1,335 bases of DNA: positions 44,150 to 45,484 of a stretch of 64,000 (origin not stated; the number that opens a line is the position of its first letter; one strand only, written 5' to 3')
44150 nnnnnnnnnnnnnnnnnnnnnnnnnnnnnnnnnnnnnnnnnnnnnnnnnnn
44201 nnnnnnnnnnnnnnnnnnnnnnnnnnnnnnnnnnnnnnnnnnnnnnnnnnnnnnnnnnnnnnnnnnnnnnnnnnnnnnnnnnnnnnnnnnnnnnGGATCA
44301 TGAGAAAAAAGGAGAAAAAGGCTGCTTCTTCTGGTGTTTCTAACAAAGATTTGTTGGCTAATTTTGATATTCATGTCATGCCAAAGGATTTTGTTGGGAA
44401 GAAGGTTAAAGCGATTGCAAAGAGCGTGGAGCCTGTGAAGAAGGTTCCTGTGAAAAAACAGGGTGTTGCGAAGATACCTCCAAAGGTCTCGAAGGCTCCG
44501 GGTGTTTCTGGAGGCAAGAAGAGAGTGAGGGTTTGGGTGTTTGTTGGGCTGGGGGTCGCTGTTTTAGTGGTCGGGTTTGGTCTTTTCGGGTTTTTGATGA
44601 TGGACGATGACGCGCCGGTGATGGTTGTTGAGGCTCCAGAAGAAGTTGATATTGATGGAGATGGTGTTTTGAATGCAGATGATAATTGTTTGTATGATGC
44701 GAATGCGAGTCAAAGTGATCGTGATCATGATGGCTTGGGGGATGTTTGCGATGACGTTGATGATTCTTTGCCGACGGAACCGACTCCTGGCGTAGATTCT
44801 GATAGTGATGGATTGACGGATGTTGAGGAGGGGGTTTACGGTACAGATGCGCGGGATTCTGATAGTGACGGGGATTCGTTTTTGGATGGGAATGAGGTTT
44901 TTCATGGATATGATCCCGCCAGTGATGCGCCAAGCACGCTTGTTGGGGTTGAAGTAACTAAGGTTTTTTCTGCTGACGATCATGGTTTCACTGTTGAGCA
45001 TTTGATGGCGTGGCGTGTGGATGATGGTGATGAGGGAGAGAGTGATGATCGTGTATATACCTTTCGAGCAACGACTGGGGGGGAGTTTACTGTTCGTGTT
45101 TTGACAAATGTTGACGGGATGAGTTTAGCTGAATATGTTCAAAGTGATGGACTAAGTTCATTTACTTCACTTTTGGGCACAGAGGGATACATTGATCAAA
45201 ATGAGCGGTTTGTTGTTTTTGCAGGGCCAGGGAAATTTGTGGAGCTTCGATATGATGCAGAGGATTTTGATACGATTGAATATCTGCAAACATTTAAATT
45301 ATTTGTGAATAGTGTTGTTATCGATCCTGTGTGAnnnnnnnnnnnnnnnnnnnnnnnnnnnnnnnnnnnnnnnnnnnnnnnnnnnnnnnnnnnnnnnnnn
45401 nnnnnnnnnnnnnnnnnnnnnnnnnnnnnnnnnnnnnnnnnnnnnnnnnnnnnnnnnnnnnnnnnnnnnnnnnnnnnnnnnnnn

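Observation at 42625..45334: Three tandem paralogs: bitopic membrane proteins ending in a conserved D(S/T)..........…GTDP…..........(D/N)EV…GY(D/N)P Ca-binding motif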

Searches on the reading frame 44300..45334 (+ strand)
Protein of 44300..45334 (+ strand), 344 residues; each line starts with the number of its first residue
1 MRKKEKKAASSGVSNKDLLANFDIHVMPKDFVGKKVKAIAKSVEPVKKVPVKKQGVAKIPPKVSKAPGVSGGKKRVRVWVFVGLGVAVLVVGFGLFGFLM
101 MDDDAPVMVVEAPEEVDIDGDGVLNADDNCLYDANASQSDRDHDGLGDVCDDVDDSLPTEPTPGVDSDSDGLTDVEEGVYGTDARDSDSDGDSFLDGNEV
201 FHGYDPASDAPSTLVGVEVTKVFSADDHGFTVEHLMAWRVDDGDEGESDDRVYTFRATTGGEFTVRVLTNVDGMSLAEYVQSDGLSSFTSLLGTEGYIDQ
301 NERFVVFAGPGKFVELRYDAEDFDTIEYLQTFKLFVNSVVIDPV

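Call 4: search_protein_families(library=pfam, proteins=[window:44300-45334:+], max_evalue=10)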
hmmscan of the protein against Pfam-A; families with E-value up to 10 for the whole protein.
window:44300-45334:+ (344 aa): 1 family
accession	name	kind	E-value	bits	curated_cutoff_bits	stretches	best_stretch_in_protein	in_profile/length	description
PF02412.23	TSP_3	-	0.0012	18.9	25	2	116-138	14-36/36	Thrombospondin type 3 repeat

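Call 9: search_protein_families(library=ncbifam, proteins=[window:44300-45334:+], max_evalue=10)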
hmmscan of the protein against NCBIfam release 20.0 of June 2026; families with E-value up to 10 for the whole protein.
window:44300-45334:+ (344 aa): 5 families
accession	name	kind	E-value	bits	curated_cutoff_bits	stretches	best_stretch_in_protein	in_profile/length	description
NF045500.1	Omp28_seleno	equivalog_domain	5.6e-08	32.5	200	1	115-156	272-313/377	Omp28-related selenoprotein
NF047638.1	throspo3_MtsC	equivalog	7.9e-07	28.3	350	1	116-152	230-266/428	cell-cell cohesion MYXO-CTERM protein MtsC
NF033765.2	gliding_CglD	equivalog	0.62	7.7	400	1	112-199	142-240/1124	adventurous gliding motility lipoprotein CglD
NF047639.1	throspo3_MtsD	equivalog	1.1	7.3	800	0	120-208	395-502/651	cell-cell cohesion protein MtsD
NF033845.1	MSCRAMM_ClfB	exception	8.9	4.1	999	0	119-193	684-758/871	MSCRAMM family adhesin clumping factor ClfB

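Call 10: find_encoding_contigs(protein=window:44300-45334:+, flank=10000, max_places=6)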
Protein window:44300-45334:+ (344 aa): 14 contigs read that carry it; 4 places shown.
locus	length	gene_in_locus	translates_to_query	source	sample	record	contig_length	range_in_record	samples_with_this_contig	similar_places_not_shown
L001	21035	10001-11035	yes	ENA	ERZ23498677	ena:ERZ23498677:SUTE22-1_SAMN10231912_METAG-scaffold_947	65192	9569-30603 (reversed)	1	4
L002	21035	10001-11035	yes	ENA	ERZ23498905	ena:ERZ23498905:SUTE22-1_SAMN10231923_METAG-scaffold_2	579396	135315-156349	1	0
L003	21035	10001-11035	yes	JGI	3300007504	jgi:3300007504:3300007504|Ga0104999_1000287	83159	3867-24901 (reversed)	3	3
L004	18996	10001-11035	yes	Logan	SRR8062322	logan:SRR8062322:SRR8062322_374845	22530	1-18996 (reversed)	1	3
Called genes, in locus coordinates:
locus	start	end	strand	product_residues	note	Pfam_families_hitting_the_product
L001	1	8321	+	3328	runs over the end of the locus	PF18895:T4SS_pilin, PF13205:Big_5 (faint), PF01833:TIG, PF13948:DUF4215 (faint)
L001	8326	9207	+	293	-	PF18884:TSP3_bac (weak)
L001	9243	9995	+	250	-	PF18884:TSP3_bac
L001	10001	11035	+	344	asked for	-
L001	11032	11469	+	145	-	PF02130:YbeY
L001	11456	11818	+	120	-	PF01219:DAGK_prokar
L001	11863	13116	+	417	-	PF02491:SHS2_FTSA, PF06277:EutA (weak), PF00022:Actin (faint), PF25216:Volactin (weak), PF11104:PilM_2 (weak), PF06723:MreB_Mbl, PF14450:FtsA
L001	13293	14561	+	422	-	PF00091:Tubulin, PF13809:Tubulin_2 (faint), PF12327:FtsZ_C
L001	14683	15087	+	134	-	PF03477:ATP-cone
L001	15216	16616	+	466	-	PF00224:PK, PF02887:PK_C (weak)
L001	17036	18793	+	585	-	PF01875:Memo, PF09587:PGA_cap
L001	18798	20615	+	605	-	-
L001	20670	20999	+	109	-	-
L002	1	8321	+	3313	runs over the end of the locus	PF18895:T4SS_pilin, PF13205:Big_5 (faint), PF01833:TIG, PF13948:DUF4215 (faint)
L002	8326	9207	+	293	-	PF18884:TSP3_bac (weak)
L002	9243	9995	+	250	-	PF18884:TSP3_bac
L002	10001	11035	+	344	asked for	-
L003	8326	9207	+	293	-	PF18884:TSP3_bac (weak)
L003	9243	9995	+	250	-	PF18884:TSP3_bac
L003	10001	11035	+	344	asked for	-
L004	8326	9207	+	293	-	PF18884:TSP3_bac (weak)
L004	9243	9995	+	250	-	PF18884:TSP3_bac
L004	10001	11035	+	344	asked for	-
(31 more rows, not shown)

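Call 11: find_homologous_proteins(query=window:44300-45334:+)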
Query window:44300-45334:+ (344 aa): 274 proteins with E <= 0.001 among 3167 candidates; the best 120 are listed.
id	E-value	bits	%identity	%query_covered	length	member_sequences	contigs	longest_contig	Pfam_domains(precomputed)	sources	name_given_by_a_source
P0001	1.5e-161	555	100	74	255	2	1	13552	-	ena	-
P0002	4.3e-59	219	39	99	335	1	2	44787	-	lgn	-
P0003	4.2e-57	212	39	95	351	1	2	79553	-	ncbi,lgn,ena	-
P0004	3.4e-55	206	40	95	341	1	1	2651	-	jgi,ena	-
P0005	8.9e-51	191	37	96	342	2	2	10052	-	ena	-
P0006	6.5e-44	169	33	99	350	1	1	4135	-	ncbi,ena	-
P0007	2.8e-40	157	34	92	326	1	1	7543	-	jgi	-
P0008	7.2e-39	152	42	63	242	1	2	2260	-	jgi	-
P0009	9.8e-39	152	43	22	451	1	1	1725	PF02412.24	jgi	-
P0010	9.2e-31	125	42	53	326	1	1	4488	-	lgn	-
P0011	7.8e-30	122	38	52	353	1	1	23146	-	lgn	-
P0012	1.3e-29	122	30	97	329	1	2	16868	-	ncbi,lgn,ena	-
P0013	2.0e-29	121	32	93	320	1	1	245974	-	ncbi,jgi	ncbi:MAG: hypothetical protein WC776_00685 [Patescibacteria group bacterium]|jgi:hypothetical protei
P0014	2.1e-29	121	32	93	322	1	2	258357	-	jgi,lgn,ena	-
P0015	6.9e-29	119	32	93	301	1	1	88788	-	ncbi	ncbi:MAG: hypothetical protein WCT28_02015 [Patescibacteria group bacterium]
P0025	2.3e-27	114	40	53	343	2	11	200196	-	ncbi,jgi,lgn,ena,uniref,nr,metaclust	ncbi:hypothetical protein A2348_00920 [Candidatus Uhrbacteria bacterium RIFOXYB12_FULL_58_10]|uniref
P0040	8.1e-26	109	39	52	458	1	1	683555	PF00041.28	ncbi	-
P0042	9.4e-26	109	38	53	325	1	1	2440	PF18884.6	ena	-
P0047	1.2e-25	109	33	76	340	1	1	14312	PF18884.6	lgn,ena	-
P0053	5.0e-25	107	35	53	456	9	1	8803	PF18884.6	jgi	-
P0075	1.1e-23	102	39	52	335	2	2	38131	PF18884.6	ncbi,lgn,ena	-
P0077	1.4e-23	102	33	76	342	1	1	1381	PF18884.6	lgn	-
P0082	1.9e-23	101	35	55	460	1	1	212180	PF00041.28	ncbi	ncbi:MAG: fibronectin type III domain-containing protein [Patescibacteria group bacterium]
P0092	9.9e-23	99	46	24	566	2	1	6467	PF02412.24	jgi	-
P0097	2.3e-22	98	41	19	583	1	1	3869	PF02412.24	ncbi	-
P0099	2.4e-22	98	37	51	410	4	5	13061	PF18884.6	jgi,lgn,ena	-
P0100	2.9e-22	98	27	99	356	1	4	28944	-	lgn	-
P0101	3.1e-22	97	37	56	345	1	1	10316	PF18884.6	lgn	-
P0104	7.1e-22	96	34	67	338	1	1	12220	PF18884.6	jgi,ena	-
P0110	1.7e-21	95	38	53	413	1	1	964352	PF18884.6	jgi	jgi:hypothetical protein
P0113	2.3e-21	95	36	54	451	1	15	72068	PF00041.28,PF18884.6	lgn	-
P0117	3.6e-21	94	30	78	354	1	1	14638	-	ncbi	ncbi:MAG: hypothetical protein ABIH21_00185 [Patescibacteria group bacterium]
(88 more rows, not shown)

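Call 13: find_encoding_contigs(protein=P0025, flank=8000, max_places=2)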
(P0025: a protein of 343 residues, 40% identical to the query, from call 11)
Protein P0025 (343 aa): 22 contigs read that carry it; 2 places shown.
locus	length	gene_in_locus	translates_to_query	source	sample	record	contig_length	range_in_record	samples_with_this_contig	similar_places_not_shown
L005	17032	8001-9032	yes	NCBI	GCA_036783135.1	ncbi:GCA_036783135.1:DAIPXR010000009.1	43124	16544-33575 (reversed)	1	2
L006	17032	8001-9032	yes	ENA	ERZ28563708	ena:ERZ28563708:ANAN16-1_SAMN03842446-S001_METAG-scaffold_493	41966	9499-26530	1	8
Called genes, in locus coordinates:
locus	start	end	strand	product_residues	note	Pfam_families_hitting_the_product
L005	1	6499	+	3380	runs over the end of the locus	PF18895:T4SS_pilin, PF13205:Big_5 (weak), PF17957:Big_7 (weak), PF01833:TIG (weak), PF13205:Big_5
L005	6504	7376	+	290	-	PF18884:TSP3_bac (weak)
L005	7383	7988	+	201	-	-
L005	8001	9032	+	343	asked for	-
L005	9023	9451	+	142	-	PF02130:YbeY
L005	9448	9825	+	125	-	PF01219:DAGK_prokar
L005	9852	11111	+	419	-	PF11104:PilM_2 (faint), PF02491:SHS2_FTSA, PF06723:MreB_Mbl, PF14450:FtsA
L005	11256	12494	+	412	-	PF00091:Tubulin, PF12327:FtsZ_C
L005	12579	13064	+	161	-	PF22811:Zn_ribbon_NrdR, PF03477:ATP-cone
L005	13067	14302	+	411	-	PF00089:Trypsin, PF10459:Peptidase_S46 (faint), PF13365:Trypsin_2, PF13180:PDZ_2, PF17820:PDZ_6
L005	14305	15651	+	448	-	PF00224:PK, PF02887:PK_C (weak)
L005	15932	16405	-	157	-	-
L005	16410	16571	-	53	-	-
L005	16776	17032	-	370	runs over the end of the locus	-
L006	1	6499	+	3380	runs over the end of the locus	PF18895:T4SS_pilin, PF13205:Big_5 (weak), PF01833:TIG (weak), PF13205:Big_5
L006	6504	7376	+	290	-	PF18884:TSP3_bac (weak)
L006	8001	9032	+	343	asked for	-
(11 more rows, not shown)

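Call 14: find_encoding_contigs(protein=P0013, flank=8000, max_places=2)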
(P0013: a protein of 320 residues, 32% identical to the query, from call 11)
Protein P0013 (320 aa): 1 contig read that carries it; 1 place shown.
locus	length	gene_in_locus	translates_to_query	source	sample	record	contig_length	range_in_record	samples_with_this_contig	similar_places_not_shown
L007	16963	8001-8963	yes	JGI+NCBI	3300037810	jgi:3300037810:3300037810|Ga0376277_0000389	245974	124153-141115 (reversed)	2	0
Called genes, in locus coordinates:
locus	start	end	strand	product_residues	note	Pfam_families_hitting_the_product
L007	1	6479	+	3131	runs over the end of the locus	PF18895:T4SS_pilin, PF13205:Big_5 (faint), PF13948:DUF4215 (faint), PF01833:TIG (weak), PF00092:VWA, PF13519:VWA_2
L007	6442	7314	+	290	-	PF18884:TSP3_bac (weak)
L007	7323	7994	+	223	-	PF18884:TSP3_bac (weak)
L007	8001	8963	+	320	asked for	-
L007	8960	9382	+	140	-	PF02130:YbeY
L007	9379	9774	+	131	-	PF01219:DAGK_prokar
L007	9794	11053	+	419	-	PF11104:PilM_2, PF02491:SHS2_FTSA, PF06723:MreB_Mbl, PF14450:FtsA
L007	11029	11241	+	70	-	-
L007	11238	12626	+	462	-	PF00091:Tubulin, PF12327:FtsZ_C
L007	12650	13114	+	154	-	PF22811:Zn_ribbon_NrdR, PF03477:ATP-cone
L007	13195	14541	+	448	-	PF00224:PK, PF03328:HpcH_HpaI (weak), PF02887:PK_C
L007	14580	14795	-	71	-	PF04070:DUF378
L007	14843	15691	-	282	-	PF13354:Beta-lactamase2, PF00768:Peptidase_S11 (weak)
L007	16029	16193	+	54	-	-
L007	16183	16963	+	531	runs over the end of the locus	-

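Call 20: find_related_loci(query=A1, collection=genome_contigs, flank=10000)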
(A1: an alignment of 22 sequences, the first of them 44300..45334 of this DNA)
Query A1 (344 aa) in genome_contigs; peptide patterns used: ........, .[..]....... (x = any residue, [..] = any of these).
600 stretches matched a pattern (row limit reached: there are more); 399 encode a relative of the query (tblastn E <= 1e-3); the best 80 are kept; 80 distinct loci.
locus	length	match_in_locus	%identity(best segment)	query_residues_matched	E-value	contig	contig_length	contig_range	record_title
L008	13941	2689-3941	42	155-340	6e-33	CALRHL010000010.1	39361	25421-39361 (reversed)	MAG: Candidatus Uhrbacteria bacterium RIFOXYB12_FULL_58_10 isolate MaH-04nov19-280 genome assembly, contig: MaH-04nov19-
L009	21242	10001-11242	29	12-338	3e-32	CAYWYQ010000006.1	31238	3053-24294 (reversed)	MAG TPA_asm: uncultured Gammaproteobacteria bacterium isolate SRP200020_co5_417 genome assembly, contig: NODE_2181_lengt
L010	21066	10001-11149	30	24-343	3e-32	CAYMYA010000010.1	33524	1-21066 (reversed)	MAG TPA_asm: uncultured Gammaproteobacteria bacterium isolate SRP192515_co2_178 genome assembly, contig: NODE_933_length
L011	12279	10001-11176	41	158-343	1e-31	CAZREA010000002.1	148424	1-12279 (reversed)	MAG TPA_asm: uncultured Gammaproteobacteria bacterium isolate SRP342105_co2_22 genome assembly, contig: NODE_66_length_1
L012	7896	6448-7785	39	155-339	3e-31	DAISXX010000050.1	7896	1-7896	MAG TPA_asm: Patescibacteria group bacterium isolate CTOTU9708 NODE_1033_length_7896_cov_6.514093, whole genome shotgun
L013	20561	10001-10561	40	160-343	1e-30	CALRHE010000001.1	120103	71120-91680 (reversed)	MAG: Candidatus Uhrbacteria bacterium isolate MaH-09apr19-21 genome assembly, contig: MaH-09apr19-C176, whole genome sho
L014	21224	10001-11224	37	113-343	3e-30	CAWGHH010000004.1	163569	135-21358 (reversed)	MAG: Candidatus Uhrbacteria bacterium isolate MFD02832.bin.1.179 genome assembly, contig: contig_40404, whole genome sho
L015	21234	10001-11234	31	45-338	9e-30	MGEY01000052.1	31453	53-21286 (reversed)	MAG: Candidatus Uhrbacteria bacterium RIFOXYA2_FULL_40_9 rifoxya2_full_scaffold_540_2, whole genome shotgun sequence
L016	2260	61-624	37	159-343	1e-29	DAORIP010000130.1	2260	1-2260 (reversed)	MAG TPA_asm: bacterium isolate AMR_MDS_5574 NODE_13875_length_2260_cov_4.179138, whole genome shotgun sequence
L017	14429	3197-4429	30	24-343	2e-29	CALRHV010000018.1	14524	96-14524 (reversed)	MAG: Candidatus Uhrbacteria bacterium isolate TrH-25oct19-208 genome assembly, contig: TrH-25oct19-C8191, whole genome s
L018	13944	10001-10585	38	157-339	5e-29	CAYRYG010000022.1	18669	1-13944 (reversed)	MAG TPA_asm: uncultured Gammaproteobacteria bacterium isolate SRP062349_co5_1 genome assembly, contig: NODE_940_length_1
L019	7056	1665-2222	38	155-339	3e-29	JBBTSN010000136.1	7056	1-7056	MAG: Patescibacteria group bacterium isolate H41-bin180_1 H41_bin180_1_000000000136, whole genome shotgun sequence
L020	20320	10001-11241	30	20-343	1e-28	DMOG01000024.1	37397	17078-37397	MAG TPA_asm: Candidatus Uhrbacteria bacterium isolate UBA12070 contig_757, whole genome shotgun sequence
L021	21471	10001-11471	39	164-341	2e-28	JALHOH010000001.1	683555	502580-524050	MAG: Patescibacteria group bacterium isolate bin.120 c_000000000028, whole genome shotgun sequence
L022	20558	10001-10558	36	163-340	2e-28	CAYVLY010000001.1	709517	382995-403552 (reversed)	MAG TPA_asm: uncultured Gammaproteobacteria bacterium isolate SRP167671_co2_208 genome assembly, contig: NODE_3_length_7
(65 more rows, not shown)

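Call 32: predict_structure(alignment_id=A4)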
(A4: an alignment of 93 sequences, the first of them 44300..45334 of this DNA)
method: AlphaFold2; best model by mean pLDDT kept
length: 344 residues; sequences in the alignment: 93
mean_pLDDT: 79.6   pTM: 0.61
mean pLDDT of the five models: 79.6, 79.2, 78.7, 78.6, 77.8
residues with pLDDT >= 90: 171; 70-90: 53; 50-70: 86; < 50: 34
segments of 3 or more residues with pLDDT < 50: 38-43, 127-133, 138-140, 145-147
pLDDT, mean of each block of 10 residues (from residue 1): 53 59 71 57 53 57 53 71 95 89 64 64 55 49 51 70 97 97 97 96 95 95 95 97 85 95 94 85 88 95 95 96 94 97 74
secondary structure, 60 per line:
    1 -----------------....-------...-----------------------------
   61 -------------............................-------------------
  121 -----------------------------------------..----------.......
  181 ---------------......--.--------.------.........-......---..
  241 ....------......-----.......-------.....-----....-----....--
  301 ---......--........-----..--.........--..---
elements in order: H18-21 H74-101 H174-180 H196-201 E220-225 E230-235 E239-244 E251-256 E262-268 H276-280 E286-289 E295-298 E304-309 E312-319 H329-337

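Call 55: search_protein_representatives(alignment_id=A4)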
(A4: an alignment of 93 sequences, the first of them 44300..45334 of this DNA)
Query: 93 sequences, 332 profile positions. Proteins with E-value up to 0.001 (for the whole library): 35742; up to 1e-10: 11522; up to 1e-30: 1947. The best 150 are listed.
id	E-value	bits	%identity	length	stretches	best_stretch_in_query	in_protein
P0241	8.8e-151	518.5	-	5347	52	151-193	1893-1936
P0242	7.4e-135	466.2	-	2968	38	149-193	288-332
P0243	2.1e-132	458.1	-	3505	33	148-193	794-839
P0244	3.6e-130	450.8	-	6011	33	151-193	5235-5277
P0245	1.1e-117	409.7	-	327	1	10-330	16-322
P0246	1.0e-111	390.0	-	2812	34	149-186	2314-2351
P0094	1.8e-111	389.3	-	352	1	1-332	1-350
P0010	6.2e-111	387.5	-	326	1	1-329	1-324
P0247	1.3e-106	373.3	-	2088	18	141-194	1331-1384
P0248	4.2e-106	371.6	-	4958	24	150-194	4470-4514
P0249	7.9e-104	364.2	-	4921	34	143-190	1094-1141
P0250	9.5e-103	360.6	-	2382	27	135-192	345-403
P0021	2.2e-102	359.4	-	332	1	13-331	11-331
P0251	2.9e-101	355.7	-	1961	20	152-194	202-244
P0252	6.7e-101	354.5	-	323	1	1-331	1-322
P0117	8.4e-90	318.0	-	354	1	1-331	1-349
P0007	1.3e-80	287.9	-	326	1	28-331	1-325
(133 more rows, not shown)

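Call 58: search_protein_families(library=pfam, proteins=[P0002, P0006, P0007, P0040, P0082], max_evalue=0.01)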
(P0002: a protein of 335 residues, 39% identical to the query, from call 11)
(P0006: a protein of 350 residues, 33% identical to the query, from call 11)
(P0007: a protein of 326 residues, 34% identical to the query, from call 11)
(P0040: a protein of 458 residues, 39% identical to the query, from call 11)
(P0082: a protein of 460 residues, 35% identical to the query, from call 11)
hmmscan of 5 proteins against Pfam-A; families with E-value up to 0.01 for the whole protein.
P0002 (335 aa): 1 family
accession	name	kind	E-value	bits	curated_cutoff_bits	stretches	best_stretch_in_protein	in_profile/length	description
PF02412.23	TSP_3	-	0.0018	18.4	25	1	110-132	14-36/36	Thrombospondin type 3 repeat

P0006 (350 aa): 0 families

P0007 (326 aa): 2 families
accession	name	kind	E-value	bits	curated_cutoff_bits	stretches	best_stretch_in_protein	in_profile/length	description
PF02412.23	TSP_3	-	0.00019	21.5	25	1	94-116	14-36/36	Thrombospondin type 3 repeat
PF16101.10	PRIMA1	-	0.00021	21.6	38.6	1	16-82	60-133/158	Proline-rich membrane anchor 1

P0040 (458 aa): 1 family
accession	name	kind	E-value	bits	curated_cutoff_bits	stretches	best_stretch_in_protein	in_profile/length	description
PF00041.27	fn3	-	3.6e-10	40.4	25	1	127-210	1-82/84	Fibronectin type III domain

P0082 (460 aa): 2 families
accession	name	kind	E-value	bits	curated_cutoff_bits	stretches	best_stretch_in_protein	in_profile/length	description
PF00041.27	fn3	-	5.5e-07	30.2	25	1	126-208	2-80/84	Fibronectin type III domain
PF18884.5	TSP3_bac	-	0.0013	19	25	0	229-246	1-18/22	Bacterial TSP3 repeat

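Call 83: find_encoding_contigs(protein=P0100, flank=10000, max_places=1)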
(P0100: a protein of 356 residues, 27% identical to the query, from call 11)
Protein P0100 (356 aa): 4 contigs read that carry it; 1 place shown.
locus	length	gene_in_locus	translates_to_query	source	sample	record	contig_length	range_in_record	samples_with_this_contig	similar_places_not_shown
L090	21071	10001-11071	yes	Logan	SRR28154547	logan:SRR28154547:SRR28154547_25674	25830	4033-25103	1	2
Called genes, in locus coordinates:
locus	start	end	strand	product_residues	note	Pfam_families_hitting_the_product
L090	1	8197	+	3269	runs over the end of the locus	PF18895:T4SS_pilin, PF13205:Big_5 (faint), PF01833:TIG, PF13948:DUF4215 (weak)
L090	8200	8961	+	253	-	-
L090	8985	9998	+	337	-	PF18884:TSP3_bac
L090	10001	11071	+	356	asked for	-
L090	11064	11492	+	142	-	PF02130:YbeY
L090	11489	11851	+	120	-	PF01219:DAGK_prokar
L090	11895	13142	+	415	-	PF06277:EutA (faint), PF14450:FtsA (weak), PF02491:SHS2_FTSA, PF11104:PilM_2, PF06723:MreB_Mbl, PF14450:FtsA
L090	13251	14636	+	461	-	PF00091:Tubulin, PF12327:FtsZ_C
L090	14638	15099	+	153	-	PF22811:Zn_ribbon_NrdR, PF03477:ATP-cone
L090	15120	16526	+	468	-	PF00224:PK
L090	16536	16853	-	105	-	-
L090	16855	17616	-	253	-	PF01061:ABC2_membrane, PF12698:ABC2_membrane_3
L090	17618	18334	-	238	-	PF02463:SMC_N (weak), PF13476:AAA_23 (faint), PF00005:ABC_tran, PF13304:AAA_21 (weak)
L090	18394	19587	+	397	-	PF00999:Na_H_Exchanger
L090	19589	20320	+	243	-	-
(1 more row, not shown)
